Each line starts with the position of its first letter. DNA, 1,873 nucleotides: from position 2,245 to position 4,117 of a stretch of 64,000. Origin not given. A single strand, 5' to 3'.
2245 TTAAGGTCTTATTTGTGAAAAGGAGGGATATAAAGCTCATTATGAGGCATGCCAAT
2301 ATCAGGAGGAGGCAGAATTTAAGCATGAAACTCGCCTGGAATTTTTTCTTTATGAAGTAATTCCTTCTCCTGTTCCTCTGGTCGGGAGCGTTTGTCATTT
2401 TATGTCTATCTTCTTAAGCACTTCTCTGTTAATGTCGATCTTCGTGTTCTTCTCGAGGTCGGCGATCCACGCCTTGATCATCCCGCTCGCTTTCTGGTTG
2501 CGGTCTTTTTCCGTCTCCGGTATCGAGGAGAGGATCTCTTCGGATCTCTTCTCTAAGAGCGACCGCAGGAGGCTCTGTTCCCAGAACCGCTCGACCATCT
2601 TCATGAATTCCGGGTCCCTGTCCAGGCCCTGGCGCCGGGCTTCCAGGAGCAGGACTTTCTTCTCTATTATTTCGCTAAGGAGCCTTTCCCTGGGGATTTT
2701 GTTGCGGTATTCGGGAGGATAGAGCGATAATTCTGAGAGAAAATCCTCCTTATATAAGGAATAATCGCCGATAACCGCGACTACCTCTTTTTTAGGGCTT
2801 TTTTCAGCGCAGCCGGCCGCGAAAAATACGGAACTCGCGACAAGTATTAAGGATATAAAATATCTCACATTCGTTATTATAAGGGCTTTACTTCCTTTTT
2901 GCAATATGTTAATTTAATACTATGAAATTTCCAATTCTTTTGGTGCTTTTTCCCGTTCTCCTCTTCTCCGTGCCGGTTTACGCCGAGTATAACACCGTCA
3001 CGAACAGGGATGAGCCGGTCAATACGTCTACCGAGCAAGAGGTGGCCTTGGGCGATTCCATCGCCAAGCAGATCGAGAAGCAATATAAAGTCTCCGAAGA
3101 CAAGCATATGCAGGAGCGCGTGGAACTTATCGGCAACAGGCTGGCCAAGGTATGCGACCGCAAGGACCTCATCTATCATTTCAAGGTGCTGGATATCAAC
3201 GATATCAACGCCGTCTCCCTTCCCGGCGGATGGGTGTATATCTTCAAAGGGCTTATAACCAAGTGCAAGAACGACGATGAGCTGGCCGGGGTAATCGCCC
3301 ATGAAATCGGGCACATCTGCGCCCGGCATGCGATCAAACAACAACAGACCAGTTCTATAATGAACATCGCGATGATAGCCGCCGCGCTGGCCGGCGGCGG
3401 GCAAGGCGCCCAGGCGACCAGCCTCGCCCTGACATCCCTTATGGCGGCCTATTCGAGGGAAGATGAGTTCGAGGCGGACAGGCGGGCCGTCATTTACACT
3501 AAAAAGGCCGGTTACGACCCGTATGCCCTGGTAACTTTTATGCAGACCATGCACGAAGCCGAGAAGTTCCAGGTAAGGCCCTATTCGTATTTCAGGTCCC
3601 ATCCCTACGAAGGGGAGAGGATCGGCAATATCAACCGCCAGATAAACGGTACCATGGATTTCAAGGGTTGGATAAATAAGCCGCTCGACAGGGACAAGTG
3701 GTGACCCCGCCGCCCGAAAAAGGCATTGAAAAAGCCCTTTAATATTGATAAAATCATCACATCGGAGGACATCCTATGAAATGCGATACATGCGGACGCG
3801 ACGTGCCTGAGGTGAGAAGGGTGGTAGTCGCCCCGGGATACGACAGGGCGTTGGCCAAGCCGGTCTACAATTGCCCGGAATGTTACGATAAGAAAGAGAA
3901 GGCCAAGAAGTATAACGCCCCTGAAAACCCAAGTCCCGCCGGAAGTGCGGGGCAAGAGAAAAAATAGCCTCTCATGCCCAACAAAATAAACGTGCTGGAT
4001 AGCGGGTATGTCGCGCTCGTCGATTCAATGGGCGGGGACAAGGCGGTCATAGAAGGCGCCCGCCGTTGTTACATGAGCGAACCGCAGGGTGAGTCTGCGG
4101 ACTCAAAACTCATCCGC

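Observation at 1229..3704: Divergent periplasmic metalloprotease cluster: a TM-HAMP protein continuous with a secreted HEXXH domain plus a chaperone-like lipoprotein, opposite an M48 protease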

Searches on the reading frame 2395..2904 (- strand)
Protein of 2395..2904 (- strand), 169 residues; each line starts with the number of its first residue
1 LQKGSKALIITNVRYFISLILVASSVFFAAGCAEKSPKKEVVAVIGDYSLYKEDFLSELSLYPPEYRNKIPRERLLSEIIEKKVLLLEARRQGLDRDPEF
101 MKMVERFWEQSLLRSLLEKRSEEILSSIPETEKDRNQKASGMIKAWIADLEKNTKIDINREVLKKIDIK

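Call 3: search_protein_families(library=pfam, proteins=[window:2395-2904:-], max_evalue=1)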
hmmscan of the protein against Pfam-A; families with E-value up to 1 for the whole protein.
window:2395-2904:- (169 aa): 1 family
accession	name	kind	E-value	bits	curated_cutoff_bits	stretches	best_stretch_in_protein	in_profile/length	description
PF13624.11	SurA_N_3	-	0.0077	16.5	27.2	1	15-95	16-107/162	SurA-like N-terminal domain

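Call 4: search_protein_families(library=ncbifam, proteins=[window:2395-2904:-], max_evalue=1)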
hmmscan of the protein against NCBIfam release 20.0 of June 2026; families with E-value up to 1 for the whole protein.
window:2395-2904:- (169 aa): 2 families
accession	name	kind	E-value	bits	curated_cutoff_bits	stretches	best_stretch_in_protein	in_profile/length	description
TIGR02925.1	cis_trans_EpsD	equivalog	0.025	14.2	108.9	1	70-118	60-108/232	EpsD family peptidyl-prolyl cis-trans isomerase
NF047949.1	CcmD_like_Wolb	equivalog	0.06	12.9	45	1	15-38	9-32/45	CcmD-like small membrane protein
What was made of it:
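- On Parvulin-type PPIase (EpsD, PrsA and SurA as enzymes): TIGR02925 EpsD scores 14.2 bits against 108.9 (call 4).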

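Call 45: search_solved_structures(query=A3, max_evalue=10, show_alignments=2)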
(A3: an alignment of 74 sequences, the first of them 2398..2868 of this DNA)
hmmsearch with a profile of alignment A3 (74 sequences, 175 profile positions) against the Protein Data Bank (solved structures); distinct sequences matched with E-value up to 10: 17.
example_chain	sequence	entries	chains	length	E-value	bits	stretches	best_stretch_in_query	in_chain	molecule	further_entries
6bhf_A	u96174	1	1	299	8e-10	42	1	26-166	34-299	Putative peptidyl-prolyl cis-trans isomerase HP_0175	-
5ez1_A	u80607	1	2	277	1.1e-09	41.5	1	29-166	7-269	Putative peptidyl-prolyl cis-trans isomerase HP_0175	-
3rfw_A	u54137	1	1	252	0.0017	21.4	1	36-160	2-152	Cell-binding factor 2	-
2pv3_A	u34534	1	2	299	0.13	15.2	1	34-93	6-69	Chaperone surA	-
2kzi_A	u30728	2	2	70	0.48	13.4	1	91-128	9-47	Engineered protein, ZHER2 Affibody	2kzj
9hg5_F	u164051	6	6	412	0.6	13.1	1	34-93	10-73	Chaperone SurA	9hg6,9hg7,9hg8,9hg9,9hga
1m5y_A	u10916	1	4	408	0.74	12.8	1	35-93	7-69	Survival protein surA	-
2rhd_A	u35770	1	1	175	0.75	12.8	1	90-134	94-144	Small GTP binding protein rab1a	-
3ma9_A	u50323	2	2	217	0.87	12.6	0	37-90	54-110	Transmembrane glycoprotein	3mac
2xra_A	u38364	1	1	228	0.95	12.4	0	36-90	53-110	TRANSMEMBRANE PROTEIN GP41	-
2cmr_A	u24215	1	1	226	0.97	12.4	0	36-90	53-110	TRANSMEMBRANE GLYCOPROTEIN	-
8pz1_F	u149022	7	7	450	1.3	12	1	38-93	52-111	Chaperone SurA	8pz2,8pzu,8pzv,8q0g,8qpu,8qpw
8qp5_P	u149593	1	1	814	3.4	10.6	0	38-93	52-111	Chaperone SurA,Serine protease EspP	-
2n2u_A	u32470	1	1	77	4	10.4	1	132-170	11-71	OR358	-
8qpv_F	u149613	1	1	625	4.9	10.1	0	38-93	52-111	Chaperone SurA,Outer membrane protein X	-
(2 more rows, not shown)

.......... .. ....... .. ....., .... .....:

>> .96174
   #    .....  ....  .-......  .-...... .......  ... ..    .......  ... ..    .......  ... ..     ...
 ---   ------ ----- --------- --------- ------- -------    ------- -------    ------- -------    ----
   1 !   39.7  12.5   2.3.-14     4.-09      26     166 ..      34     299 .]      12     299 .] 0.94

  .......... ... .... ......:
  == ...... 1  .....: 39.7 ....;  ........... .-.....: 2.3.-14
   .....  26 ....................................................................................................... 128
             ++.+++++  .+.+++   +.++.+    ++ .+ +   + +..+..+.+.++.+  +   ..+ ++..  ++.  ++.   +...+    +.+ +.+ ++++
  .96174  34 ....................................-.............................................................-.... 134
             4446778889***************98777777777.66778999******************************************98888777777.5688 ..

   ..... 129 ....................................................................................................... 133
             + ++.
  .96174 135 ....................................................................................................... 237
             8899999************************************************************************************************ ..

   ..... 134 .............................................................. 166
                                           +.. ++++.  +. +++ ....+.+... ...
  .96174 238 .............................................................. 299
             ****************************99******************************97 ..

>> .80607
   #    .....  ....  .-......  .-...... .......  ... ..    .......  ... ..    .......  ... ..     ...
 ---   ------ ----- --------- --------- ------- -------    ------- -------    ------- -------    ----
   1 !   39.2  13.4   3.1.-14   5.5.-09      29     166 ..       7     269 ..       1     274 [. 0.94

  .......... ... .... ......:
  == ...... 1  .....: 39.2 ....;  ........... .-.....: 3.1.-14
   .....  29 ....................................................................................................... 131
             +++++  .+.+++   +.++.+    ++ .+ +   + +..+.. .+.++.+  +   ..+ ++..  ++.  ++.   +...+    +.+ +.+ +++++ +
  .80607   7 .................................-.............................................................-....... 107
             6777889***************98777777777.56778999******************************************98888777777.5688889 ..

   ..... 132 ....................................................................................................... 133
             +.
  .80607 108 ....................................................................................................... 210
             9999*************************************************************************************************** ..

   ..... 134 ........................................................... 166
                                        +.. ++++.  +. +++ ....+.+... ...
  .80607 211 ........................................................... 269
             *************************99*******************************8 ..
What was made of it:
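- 2395..2868 (-): Parvulin-less SurA/PrsA-type chaperone lipoprotein (157 aa from GTG 2868; the ORF is open back to TTG 2904). Its stop overlaps the start of the fused gene (ATGA). The family profile hits HP0175 at 8e-10, with the parvulin domain skipped in the alignment (call 45).
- On SurA/PrsA-type chaperone (SurA_N_3 / HP0175-like): The family profile hits HP0175 at 8e-10 over both segments (call 45).
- On Parvulin-type PPIase (EpsD, PrsA and SurA as enzymes): The HP0175 alignment skips the parvulin domain entirely (call 45).
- Closest known: SurA / PrsA / HP0175 / PEB4. Same: N-terminal helical chaperone arm plus a C-terminal helix (profile against HP0175, 8e-10; call 45).
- The lipoprotein matches the HP0175 N- and C-terminal chaperone helices with the parvulin domain missing (call 45). 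The lipoprotein is SurA/HP0175-like (call 45).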

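Call 46: search_protein_families(library=pfam, alignment_id=A3, max_evalue=0.1)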
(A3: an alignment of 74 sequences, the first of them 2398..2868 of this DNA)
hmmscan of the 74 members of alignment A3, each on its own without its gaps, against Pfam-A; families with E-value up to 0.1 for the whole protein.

A. member 1, window:2398-2868:- (157 aa): 1 family
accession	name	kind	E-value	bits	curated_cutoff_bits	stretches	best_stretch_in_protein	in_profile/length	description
PF13624.11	SurA_N_3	-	0.016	15.4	27.2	1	5-83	18-107/162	SurA-like N-terminal domain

B. families by the number of members that match (of 74 scanned): 54 families (the first 25 are shown)
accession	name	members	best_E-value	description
PF13624.11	SurA_N_3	74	6.4e-12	SurA-like N-terminal domain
PF13623.11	SurA_N_2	65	4e-08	SurA-like N-terminal domain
PF13256.11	DUF4047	6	0.0093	Domain of unknown function (DUF4047)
PF08391.16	Ly49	5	0.00021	Ly49-like protein, N-terminal region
PF13145.12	Rotamase_2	4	3.1e-07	PPIC-type PPIASE domain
PF08139.17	LPAM_1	4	0.0019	Prokaryotic membrane lipoprotein lipid attachment site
PF09312.16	SurA_N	4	0.014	SurA N-terminal domain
PF00639.27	Rotamase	3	0.00048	PPIC-type PPIASE domain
PF25276.1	DUF7870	2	0.0052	Domain of unknown function (DUF7870)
PF24406.1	nSTAND_NTPase4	2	0.006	Novel STAND NTPase 4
PF23725.1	Dredd_N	2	0.012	Caspase-8, N-terminal domain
PF22315.2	PF0095-like_C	2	0.015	PF0095-like, C-terminal domain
PF12802.13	MarR_2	1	0.004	MarR family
PF24381.1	DUF7537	1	0.0043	Family of unknown function (DUF7537)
PF22709.1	Mu_Gam-Sipho_Gp157-TOTE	1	0.0053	Mu Gam/Sipho_Gp157-like domain of the TOTE conflict systems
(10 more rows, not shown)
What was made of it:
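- On SurA/PrsA-type chaperone (SurA_N_3 / HP0175-like): The window protein itself scores 15.4-16.5 bits against 27.2 (calls 3, 46).
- Checked: A family profile hits the HP0175 PPIase at 8e-10 (calls 45, 46).
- All 74 members hit SurA_N_3, and 4 of 74 keep a rotamase (call 46).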

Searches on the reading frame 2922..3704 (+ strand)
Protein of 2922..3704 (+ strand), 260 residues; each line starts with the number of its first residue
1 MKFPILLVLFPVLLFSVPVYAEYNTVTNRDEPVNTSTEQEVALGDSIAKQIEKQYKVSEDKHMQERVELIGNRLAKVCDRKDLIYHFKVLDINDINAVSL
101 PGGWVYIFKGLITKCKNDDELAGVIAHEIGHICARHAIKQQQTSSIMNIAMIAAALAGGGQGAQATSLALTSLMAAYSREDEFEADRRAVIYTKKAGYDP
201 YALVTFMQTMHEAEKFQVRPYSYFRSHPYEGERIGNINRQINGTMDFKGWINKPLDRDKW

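Call 3: search_protein_families(library=pfam, proteins=[window:2922-3704:+], max_evalue=1)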
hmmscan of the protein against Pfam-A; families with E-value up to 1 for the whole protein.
window:2922-3704:+ (260 aa): 3 families
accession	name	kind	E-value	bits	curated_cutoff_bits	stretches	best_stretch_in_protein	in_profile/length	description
PF01435.24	Peptidase_M48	-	2.5e-32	112.7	20.3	1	63-238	3-183/186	Peptidase family M48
PF10026.15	DUF2268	-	0.034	14.1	23.6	1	107-153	51-97/195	Predicted Zn-dependent protease (DUF2268)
PF01519.22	DUF16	-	0.12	13.3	40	1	24-84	41-102/104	Protein of unknown function DUF16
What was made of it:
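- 2922..3704 (+): Divergent secreted M48 peptidase (260 aa, signal peptide, HEIGH; BepA/LoiP-like catalytic domain without TPR). PF01435 at 112.7 bits (call 3).
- On Peptidase M48 (divergent gene 2922-3704): 112.7 bits against 20.3 (call 3).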

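Call 4: search_protein_families(library=ncbifam, proteins=[window:2922-3704:+], max_evalue=1)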
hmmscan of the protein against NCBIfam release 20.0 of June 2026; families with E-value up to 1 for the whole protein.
window:2922-3704:+ (260 aa): 10 families
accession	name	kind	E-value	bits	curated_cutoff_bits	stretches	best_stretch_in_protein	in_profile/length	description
NF052400.1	M48_BAM_BepA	equivalog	1.8e-35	122.6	570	1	36-236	42-252/483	beta-barrel assembly-enhancing protease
NF052399.1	M48_lipo_LoiP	exception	4.3e-21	75.5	365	1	36-242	39-245/247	metalloprotease LoiP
NF002669.0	PRK02391.1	equivalog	0.00013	21.2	341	1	108-153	122-166/298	zinc metalloprotease HtpX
NF002826.0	PRK03001.1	equivalog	0.00018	20.8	369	1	109-214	114-230/285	zinc metalloprotease HtpX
NF003425.0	PRK04897.1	equivalog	0.00025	20.4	355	1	105-136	122-152/298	zinc metalloprotease HtpX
NF003965.0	PRK05457.1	equivalog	0.0016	17.9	245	1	105-134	119-147/285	protease HtpX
NF002363.0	PRK01345.1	equivalog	0.0043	16.2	422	1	109-159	113-165/318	zinc metalloprotease HtpX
NF002775.0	PRK02870.1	equivalog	0.0088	15.3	285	1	105-153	158-205/338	zinc metalloprotease HtpX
NF002322.0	PRK01265.1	equivalog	0.094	12.1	275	1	112-154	131-167/325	zinc metalloprotease HtpX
NF002839.0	PRK03072.1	equivalog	0.17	11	412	0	113-155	121-167/291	zinc metalloprotease HtpX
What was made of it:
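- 2922..3704 (+): Below the BepA and LoiP equivalog cut-offs (call 4).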

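Call 64: search_solved_structures(query=window:2922-3701:+, max_evalue=0.001)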
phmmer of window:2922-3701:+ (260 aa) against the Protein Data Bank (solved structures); distinct sequences matched with E-value up to 0.001: 6.
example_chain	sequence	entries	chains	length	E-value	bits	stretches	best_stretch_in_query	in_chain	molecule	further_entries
3c37_A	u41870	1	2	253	6.7e-31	110.9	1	36-241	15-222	Peptidase, M48 family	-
6sar_A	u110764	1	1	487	1.1e-21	80.8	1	35-242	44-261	Beta-barrel assembly-enhancing protease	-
28jr_F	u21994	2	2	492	1.4e-21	80.4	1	36-242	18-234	Beta-barrel assembly-enhancing protease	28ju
28jq_F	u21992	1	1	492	1.6e-21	80.2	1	36-242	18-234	Beta-barrel assembly-enhancing protease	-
6ait_A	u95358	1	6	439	2e-21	79.9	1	37-242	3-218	Beta-barrel assembly-enhancing protease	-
28jl_F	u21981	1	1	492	3.5e-21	79.1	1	36-242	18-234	Beta-barrel assembly-enhancing protease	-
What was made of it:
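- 2922..3704 (+): PDB 3c37 at 6.7e-31 and BepA at about 1e-21 (call 64).
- On Peptidase M48 (divergent gene 2922-3704): PDB 3c37 at 6.7e-31 (call 64).
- Closest known: BepA / LoiP / YcaL periplasmic M48 peptidases. Same: M48 catalytic domain with HExxH and a signal peptide, hence periplasmic (calls 3, 4, 64).
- The M48 gene resembles the BepA protease domain (calls 4, 64).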

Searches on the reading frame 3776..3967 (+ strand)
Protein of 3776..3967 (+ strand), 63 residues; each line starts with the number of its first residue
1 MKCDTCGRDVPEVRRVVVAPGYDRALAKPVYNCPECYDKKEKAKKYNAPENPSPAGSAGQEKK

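Call 3: search_protein_families(library=pfam, proteins=[window:3776-3967:+], max_evalue=1)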
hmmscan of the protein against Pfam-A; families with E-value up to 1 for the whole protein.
window:3776-3967:+ (63 aa): 6 families
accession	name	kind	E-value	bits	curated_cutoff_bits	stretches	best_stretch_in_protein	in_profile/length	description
PF06689.19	zf-C4_ClpX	-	0.022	15.1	27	1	2-21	2-21/39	ClpX C4-type zinc finger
PF01258.23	zf-dskA_traR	-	0.034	14.6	24.9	1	3-18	6-21/36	Prokaryotic dksA/traR C4-type zinc finger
PF02591.20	Zn_ribbon_9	-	0.084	13.4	29.1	0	27-36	20-29/33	C4-type zinc ribbon domain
PF24453.1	DUF7569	-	0.11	13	27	1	2-38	6-42/70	Family of unknown function (DUF7569)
PF24250.1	HVO_2718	-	0.11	12.7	30.3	1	2-63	17-73/173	Transcription regulator HVO_2718-like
PF23477.1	zf_Tbcl_2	-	0.14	12.3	27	1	28-40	25-36/37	Probable treble clef zinc finger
